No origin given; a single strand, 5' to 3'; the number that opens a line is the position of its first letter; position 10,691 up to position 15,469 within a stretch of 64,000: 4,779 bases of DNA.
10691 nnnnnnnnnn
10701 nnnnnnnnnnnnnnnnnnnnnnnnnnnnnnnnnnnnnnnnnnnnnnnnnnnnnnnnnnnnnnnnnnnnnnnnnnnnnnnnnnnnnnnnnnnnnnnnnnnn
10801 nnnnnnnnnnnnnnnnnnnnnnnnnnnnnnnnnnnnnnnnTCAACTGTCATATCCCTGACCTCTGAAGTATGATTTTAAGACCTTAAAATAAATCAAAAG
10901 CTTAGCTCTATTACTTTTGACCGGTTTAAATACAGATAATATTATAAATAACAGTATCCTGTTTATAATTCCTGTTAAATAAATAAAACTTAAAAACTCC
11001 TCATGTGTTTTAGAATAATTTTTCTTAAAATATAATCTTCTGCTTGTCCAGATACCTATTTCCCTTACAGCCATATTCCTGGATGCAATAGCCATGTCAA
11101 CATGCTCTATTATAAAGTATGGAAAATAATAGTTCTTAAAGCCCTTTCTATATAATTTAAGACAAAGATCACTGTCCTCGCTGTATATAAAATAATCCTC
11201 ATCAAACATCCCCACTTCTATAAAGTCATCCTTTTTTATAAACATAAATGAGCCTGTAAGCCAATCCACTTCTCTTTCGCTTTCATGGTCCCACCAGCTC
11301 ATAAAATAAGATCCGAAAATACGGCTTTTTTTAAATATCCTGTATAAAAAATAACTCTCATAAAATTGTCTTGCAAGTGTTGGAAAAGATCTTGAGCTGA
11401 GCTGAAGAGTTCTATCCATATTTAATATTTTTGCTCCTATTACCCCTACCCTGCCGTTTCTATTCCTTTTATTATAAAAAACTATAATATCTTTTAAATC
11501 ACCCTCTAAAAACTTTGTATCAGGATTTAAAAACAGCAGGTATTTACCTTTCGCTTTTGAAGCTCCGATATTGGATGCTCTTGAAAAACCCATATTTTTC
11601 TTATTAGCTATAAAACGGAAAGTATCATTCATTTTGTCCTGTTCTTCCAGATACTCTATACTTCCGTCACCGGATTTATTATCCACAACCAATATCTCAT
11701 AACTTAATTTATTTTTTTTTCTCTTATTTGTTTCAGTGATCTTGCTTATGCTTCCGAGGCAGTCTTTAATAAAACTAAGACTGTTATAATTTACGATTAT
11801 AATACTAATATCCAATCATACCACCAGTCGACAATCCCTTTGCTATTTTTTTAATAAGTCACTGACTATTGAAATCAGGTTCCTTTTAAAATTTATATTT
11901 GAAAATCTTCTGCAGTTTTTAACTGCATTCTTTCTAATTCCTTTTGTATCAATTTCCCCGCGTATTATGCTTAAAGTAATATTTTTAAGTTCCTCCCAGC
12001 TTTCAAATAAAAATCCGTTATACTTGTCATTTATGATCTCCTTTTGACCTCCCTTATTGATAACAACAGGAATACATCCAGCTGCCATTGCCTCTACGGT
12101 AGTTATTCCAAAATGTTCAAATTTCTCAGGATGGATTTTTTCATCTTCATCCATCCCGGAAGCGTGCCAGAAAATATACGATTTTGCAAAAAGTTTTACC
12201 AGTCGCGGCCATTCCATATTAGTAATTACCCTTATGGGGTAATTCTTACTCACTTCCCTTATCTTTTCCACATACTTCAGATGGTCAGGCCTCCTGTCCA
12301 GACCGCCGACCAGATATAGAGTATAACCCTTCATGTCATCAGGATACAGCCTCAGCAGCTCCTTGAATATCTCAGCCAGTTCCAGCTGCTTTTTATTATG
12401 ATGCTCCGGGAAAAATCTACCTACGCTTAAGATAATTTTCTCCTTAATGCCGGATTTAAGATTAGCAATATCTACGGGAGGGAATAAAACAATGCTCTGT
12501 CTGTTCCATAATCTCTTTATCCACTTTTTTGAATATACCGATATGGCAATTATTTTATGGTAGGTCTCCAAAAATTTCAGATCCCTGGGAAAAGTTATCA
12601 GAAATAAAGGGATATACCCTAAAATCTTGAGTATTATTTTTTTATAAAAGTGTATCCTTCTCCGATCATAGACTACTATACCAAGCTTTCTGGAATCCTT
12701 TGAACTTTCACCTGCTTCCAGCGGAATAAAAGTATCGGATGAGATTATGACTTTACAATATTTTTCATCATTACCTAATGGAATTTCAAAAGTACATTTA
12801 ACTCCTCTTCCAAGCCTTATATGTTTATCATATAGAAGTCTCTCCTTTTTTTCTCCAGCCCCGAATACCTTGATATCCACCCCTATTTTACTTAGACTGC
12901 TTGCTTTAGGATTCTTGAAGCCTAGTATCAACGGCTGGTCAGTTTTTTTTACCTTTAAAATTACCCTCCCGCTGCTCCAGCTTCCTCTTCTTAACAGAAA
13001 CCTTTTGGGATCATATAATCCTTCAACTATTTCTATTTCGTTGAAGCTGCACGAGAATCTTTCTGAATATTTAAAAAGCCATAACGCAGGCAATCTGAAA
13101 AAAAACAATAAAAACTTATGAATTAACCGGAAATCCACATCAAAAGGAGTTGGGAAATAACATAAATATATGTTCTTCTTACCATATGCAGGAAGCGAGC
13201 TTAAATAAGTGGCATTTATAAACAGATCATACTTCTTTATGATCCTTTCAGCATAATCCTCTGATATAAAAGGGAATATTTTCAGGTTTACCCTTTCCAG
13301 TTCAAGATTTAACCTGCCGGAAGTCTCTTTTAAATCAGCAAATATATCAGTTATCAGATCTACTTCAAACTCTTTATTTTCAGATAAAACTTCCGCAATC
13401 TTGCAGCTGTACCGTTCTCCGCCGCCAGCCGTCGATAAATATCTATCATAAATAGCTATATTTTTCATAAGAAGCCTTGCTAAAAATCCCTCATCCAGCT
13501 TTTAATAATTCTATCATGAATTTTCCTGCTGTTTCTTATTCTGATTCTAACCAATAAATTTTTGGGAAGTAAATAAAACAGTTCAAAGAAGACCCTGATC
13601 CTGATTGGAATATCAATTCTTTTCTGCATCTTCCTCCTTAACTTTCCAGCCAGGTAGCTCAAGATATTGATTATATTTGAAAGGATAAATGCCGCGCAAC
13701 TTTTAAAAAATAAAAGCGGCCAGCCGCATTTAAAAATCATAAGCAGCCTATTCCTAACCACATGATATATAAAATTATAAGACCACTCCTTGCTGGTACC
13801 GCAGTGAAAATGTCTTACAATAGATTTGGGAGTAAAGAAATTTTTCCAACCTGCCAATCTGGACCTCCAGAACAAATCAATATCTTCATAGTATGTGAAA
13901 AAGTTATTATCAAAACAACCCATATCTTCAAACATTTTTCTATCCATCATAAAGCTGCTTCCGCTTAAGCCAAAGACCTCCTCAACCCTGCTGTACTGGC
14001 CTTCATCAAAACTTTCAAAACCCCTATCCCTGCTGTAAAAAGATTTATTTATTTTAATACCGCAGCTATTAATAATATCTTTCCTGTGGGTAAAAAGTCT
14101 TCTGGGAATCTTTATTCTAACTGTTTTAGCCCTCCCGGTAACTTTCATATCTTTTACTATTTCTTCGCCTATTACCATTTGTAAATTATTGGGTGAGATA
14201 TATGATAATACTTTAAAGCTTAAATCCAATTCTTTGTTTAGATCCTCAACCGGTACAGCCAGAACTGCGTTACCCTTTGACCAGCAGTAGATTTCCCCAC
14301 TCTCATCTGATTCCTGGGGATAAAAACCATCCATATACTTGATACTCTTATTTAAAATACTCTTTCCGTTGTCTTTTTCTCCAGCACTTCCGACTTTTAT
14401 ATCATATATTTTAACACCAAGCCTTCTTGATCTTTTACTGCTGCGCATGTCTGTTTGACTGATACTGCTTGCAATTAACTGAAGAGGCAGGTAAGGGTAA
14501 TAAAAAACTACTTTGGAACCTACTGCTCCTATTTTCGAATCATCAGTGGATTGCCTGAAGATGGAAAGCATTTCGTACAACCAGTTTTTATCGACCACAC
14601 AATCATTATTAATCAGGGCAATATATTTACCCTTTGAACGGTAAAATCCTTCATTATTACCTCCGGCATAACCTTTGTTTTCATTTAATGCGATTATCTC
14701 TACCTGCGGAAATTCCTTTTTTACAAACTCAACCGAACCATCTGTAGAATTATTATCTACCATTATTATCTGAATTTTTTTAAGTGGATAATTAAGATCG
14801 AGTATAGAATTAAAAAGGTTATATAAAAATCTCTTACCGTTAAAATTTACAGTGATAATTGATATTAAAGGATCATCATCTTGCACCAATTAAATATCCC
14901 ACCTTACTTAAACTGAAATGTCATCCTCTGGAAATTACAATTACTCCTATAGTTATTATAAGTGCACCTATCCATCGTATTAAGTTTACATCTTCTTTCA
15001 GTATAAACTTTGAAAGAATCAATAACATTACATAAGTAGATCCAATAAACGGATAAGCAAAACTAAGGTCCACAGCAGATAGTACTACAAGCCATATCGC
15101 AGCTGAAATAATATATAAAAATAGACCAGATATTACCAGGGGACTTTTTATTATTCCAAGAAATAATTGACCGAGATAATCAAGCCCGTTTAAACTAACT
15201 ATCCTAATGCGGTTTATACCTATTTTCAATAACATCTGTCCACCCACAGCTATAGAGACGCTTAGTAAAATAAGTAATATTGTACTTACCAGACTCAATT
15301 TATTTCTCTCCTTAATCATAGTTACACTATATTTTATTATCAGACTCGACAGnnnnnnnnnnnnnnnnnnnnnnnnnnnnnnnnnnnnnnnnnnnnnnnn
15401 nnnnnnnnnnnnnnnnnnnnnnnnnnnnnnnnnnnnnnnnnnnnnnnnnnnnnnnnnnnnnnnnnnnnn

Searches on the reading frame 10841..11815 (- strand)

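Call 7: search_protein_families(library=pfam, proteins=[window:10841-11815:-], max_evalue=0.001)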
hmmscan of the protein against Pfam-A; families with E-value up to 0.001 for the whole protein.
window:10841-11815:- (324 aa): 5 families
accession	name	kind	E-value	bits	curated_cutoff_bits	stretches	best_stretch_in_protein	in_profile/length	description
PF00535.33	Glycos_transf_2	-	1.2e-20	74.6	23.3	1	4-141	1-130/168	Glycosyl transferase family 2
PF13712.12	Glyco_tranf_2_5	-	9.8e-10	38.9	27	1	60-230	26-179/210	Glycosyltransferase like family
PF13641.12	Glyco_tranf_2_3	-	8.8e-08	32.9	27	1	3-239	3-212/230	Glycosyltransferase like family 2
PF10111.15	Glyco_tranf_2_2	-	2.7e-07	30.8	27.3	1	29-222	20-200/276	Glycosyltransferase like family 2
PF13632.12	Glyco_trans_2_3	-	2.6e-05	24.5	27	1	186-234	72-119/198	Glycosyl transferase family group 2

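Call 35: search_protein_families(library=ncbifam, proteins=[window:10841-11815:-], max_evalue=0.001)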
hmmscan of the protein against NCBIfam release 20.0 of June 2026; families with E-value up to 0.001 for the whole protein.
window:10841-11815:- (324 aa): 15 families
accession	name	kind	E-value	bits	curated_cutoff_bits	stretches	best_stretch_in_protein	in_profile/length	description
NF041875.1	EPS_EpsD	equivalog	2.4e-14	53.5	370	1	3-115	1-105/325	exopolysaccharide biosynthesis glycosyltransferase EpsD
TIGR04283.1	glyco_like_mftF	equivalog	1.4e-12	47.6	182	1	3-225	1-173/221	TIGR04283 family arsenosugar biosynthesis glycosyltransferase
NF047683.1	TeichurnBiosyTuaG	equivalog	1.9e-12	47.3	400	1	3-118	8-115/252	teichuronic acid biosynthesis protein TuaG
NF007482.0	PRK10073.1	equivalog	9.2e-11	41.3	423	1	3-101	8-97/334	glycosyltransferase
TIGR04009.1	wcaE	equivalog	1.3e-10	41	369.2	1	3-133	3-123/248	colanic acid biosynthesis glycosyltransferase WcaE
TIGR01556.1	rhamnosyltran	subfamily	7.9e-10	38.4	200.55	1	38-265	21-230/281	rhamnosyltransferase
NF038302.1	EPS_HpsE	equivalog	9.8e-10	37.9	300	1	1-130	1-124/307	hormogonium polysaccharide biosynthesis glycosyltransferase HpsE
TIGR03111.1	glyc2_xrt_Gpos1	hypoth_equivalog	1e-09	37.7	363.95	1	2-219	50-246/439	TIGR03111 family XrtG-associated glycosyltransferase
TIGR03965.1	mycofact_glyco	equivalog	6.9e-09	35.1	280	1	3-133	76-194/467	mycofactocin biosynthesis glycosyltransferase MftF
TIGR03937.1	PgaC_IcaA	equivalog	1.3e-08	34.2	422.3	1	3-101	47-137/407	poly-beta-1,6-N-acetyl-D-glucosamine synthase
NF050050.1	ProtGlycPglI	equivalog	8.3e-08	32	500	1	3-137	4-127/306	GalNAc(5)-diNAcBac-PP-undecaprenol beta-1,3-glucosyltransferase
NF038299.1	EPS_HpsN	equivalog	1.3e-07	30.9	425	1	3-240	3-222/317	hormogonium polysaccharide biosynthesis glycosyltransferase HpsN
NF047588.1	GlcsyltransPgfSStrep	equivalog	2.3e-06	27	500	1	1-115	1-111/308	glycosyltransferase PgfS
NF053739.1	GlytfEpsEBac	equivalog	4e-05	22.7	450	1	3-134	3-124/265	glycosyltransferase EpsE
NF050819.1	PolSacchBiosHfsG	equivalog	0.0009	18.5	500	0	34-100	34-102/302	polysaccharide biosynthesis protein HfsG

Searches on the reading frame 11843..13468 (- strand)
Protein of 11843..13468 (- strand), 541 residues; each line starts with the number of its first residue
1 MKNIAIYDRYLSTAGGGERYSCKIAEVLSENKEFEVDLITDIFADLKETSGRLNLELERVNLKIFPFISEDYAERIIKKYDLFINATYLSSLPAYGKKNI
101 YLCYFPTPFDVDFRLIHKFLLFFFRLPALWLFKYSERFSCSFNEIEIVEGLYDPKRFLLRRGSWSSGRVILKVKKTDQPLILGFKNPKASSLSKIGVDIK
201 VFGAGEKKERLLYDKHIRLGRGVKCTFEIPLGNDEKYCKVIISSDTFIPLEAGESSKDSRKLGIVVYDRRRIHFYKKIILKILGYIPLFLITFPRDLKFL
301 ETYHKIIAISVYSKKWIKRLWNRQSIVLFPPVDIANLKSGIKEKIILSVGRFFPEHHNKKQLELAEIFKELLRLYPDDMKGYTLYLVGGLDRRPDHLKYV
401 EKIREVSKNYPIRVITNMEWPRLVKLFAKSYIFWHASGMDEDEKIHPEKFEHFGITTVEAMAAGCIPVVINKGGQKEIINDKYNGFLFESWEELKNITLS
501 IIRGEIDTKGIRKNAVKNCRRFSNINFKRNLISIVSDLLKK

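Call 7: search_protein_families(library=pfam, proteins=[window:11843-13468:-], max_evalue=0.001)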
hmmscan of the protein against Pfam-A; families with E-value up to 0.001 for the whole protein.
window:11843-13468:- (541 aa): 2 families
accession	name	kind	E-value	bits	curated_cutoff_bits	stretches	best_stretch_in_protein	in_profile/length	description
PF00534.26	Glycos_transf_1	-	1.4e-19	70.7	26.4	1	342-515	14-169/172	Glycosyl transferases group 1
PF13692.12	Glyco_trans_1_4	-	7.5e-13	49.4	27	1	344-495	2-133/142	Glycosyl transferases group 1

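Call 35: search_protein_families(library=ncbifam, proteins=[window:11843-13468:-], max_evalue=0.001)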
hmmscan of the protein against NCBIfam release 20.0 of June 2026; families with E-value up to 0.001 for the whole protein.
window:11843-13468:- (541 aa): 12 families
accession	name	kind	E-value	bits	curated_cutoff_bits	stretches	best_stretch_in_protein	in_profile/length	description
TIGR03999.1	thiol_BshA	equivalog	3.1e-07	29.7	273.7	1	445-524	277-359/375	N-acetyl-alpha-D-glucosaminyl L-malate synthase BshA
TIGR02470.1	sucr_synth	equivalog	4.2e-06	25.2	810.4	1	445-490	648-693/784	sucrose synthase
TIGR02095.1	glgA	subfamily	1.1e-05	24.3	328.45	1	445-493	373-428/477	glycogen/starch synthase, ADP-glucose type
TIGR02472.1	sucr_P_syn_N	equivalog_domain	0.00011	21.1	576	1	447-498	347-397/439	sucrose-phosphate synthase, putative, glycosyltransferase domain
NF047880.1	glyco_SdgA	exception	0.00014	20.6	800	0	298-524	264-476/488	serine-aspartate repeat adhesin O-glycosyltransferase SdgA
NF012028.0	PRK15484.1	subfamily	0.00022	20.4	618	1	340-501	190-338/380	lipopolysaccharide N-acetylglucosaminyltransferase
NF049988.1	MGlcDAGSynMgs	equivalog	0.00028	20.4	400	1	451-540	300-389/398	alpha-monoglucosyldiacylglycerol synthase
TIGR02468.1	sucrsPsyn_pln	equivalog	0.00034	18.5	1143.95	1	445-536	576-669/1051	sucrose-phosphate synthase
NF001900.0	PRK00654.1-3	equivalog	0.00063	18.3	509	1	441-498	348-411/481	glycogen synthase GlgA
NF041876.1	EPS_EpsE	equivalog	0.00074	18.9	400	0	451-490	306-345/389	exopolysaccharide biosynthesis GT4 family glycosyltransferase EpsE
NF001901.0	PRK00654.1-5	equivalog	0.00075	18.1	649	0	445-491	395-441/502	glycogen synthase GlgA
NF001899.0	PRK00654.1-2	equivalog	0.00082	17.9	459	0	444-482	369-407/478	glycogen synthase GlgA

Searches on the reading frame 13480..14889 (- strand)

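Call 7: search_protein_families(library=pfam, proteins=[window:13480-14889:-], max_evalue=0.001)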
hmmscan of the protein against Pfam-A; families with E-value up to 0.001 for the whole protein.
window:13480-14889:- (469 aa): 5 families
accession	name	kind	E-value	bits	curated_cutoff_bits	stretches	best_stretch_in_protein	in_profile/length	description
PF00535.33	Glycos_transf_2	-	1e-24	87.8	23.3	1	10-136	1-128/168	Glycosyl transferase family 2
PF13641.12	Glyco_tranf_2_3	-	8.4e-12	46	27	1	9-127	3-123/230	Glycosyltransferase like family 2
PF10111.15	Glyco_tranf_2_2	-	2e-08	34.5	27.3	0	302-345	157-201/276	Glycosyltransferase like family 2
PF13712.12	Glyco_tranf_2_5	-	1.4e-06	28.6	27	1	62-127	29-95/210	Glycosyltransferase like family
PF13632.12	Glyco_trans_2_3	-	0.00039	20.7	27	1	300-369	64-129/198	Glycosyl transferase family group 2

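Call 35: search_protein_families(library=ncbifam, proteins=[window:13480-14889:-], max_evalue=0.001)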
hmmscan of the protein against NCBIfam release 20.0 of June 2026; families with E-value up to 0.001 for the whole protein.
window:13480-14889:- (469 aa): 16 families
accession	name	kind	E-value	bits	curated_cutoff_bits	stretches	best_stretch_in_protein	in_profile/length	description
TIGR03965.1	mycofact_glyco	equivalog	1.6e-20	73.4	280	2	17-128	84-192/467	mycofactocin biosynthesis glycosyltransferase MftF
TIGR03937.1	PgaC_IcaA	equivalog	5.5e-18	65.1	422.3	1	4-123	42-159/407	poly-beta-1,6-N-acetyl-D-glucosamine synthase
TIGR03111.1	glyc2_xrt_Gpos1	hypoth_equivalog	1.7e-16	60.1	363.95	1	7-115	49-160/439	TIGR03111 family XrtG-associated glycosyltransferase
NF007482.0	PRK10073.1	equivalog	5.1e-13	48.7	423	1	4-110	3-109/334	glycosyltransferase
NF041875.1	EPS_EpsD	equivalog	7.1e-12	45.4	370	1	10-124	2-117/325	exopolysaccharide biosynthesis glycosyltransferase EpsD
NF047683.1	TeichurnBiosyTuaG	equivalog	2.8e-11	43.5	400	1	4-110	3-110/252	teichuronic acid biosynthesis protein TuaG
NF038302.1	EPS_HpsE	equivalog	1e-09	37.8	300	1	10-133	4-130/307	hormogonium polysaccharide biosynthesis glycosyltransferase HpsE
TIGR04283.1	glyco_like_mftF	equivalog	2.2e-09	37.2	182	1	9-118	1-102/221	TIGR04283 family arsenosugar biosynthesis glycosyltransferase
TIGR01556.1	rhamnosyltran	subfamily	2.6e-08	33.4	200.55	1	37-126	20-111/281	rhamnosyltransferase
NF050050.1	ProtGlycPglI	equivalog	2.2e-06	27.2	500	1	7-108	2-105/306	GalNAc(5)-diNAcBac-PP-undecaprenol beta-1,3-glucosyltransferase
NF041394.1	GtaseAglG_Halo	equivalog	1.6e-05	24.3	440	1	24-114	20-110/304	glucosyl-dolichyl phosphate glucuronosyltransferase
NF053739.1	GlytfEpsEBac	equivalog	4.2e-05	22.7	450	1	7-105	1-101/265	glycosyltransferase EpsE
NF007453.0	PRK10018.1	equivalog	0.0001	22.1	382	1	4-114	3-110/280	colanic acid biosynthesis glycosyltransferase WcaA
NF038299.1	EPS_HpsN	equivalog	0.00015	20.9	425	1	7-128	1-120/317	hormogonium polysaccharide biosynthesis glycosyltransferase HpsN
TIGR04017.1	WcaA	equivalog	0.00018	21.2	495.75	1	5-114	3-109/279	colanic acid biosynthesis glycosyltransferase WcaA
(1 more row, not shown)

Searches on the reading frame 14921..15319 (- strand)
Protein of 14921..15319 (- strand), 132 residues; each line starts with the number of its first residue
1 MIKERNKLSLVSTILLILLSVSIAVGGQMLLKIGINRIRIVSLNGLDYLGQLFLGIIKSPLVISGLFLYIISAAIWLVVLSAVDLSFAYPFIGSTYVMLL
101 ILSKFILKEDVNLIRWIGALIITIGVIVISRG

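Call 7: search_protein_families(library=pfam, proteins=[window:14921-15319:-], max_evalue=0.001)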
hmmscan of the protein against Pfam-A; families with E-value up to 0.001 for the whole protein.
window:14921-15319:- (132 aa): 1 family
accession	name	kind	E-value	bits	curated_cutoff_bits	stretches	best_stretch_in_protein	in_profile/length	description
PF00892.27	EamA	-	6.1e-07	30.2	28.2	1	14-130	4-134/135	EamA-like transporter family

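Call 35: search_protein_families(library=ncbifam, proteins=[window:14921-15319:-], max_evalue=0.001)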
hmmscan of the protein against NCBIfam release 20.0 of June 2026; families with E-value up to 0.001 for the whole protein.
window:14921-15319:- (132 aa): 3 families
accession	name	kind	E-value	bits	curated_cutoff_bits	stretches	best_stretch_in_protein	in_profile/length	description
NF002816.2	PRK02971.1-2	equivalog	6.7e-12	45.9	99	1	18-131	4-118/120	4-amino-4-deoxy-L-arabinose-phosphoundecaprenol flippase subunit ArnF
TIGR03340.1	phn_DUF6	hypoth_equivalog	3.1e-06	27.1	288.15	1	68-130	75-134/281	phosphonate utilization associated putative membrane protein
NF011625.2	PRK15051.1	equivalog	1.3e-05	25.3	92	1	66-129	42-107/111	4-amino-4-deoxy-L-arabinose-phosphoundecaprenol flippase subunit ArnE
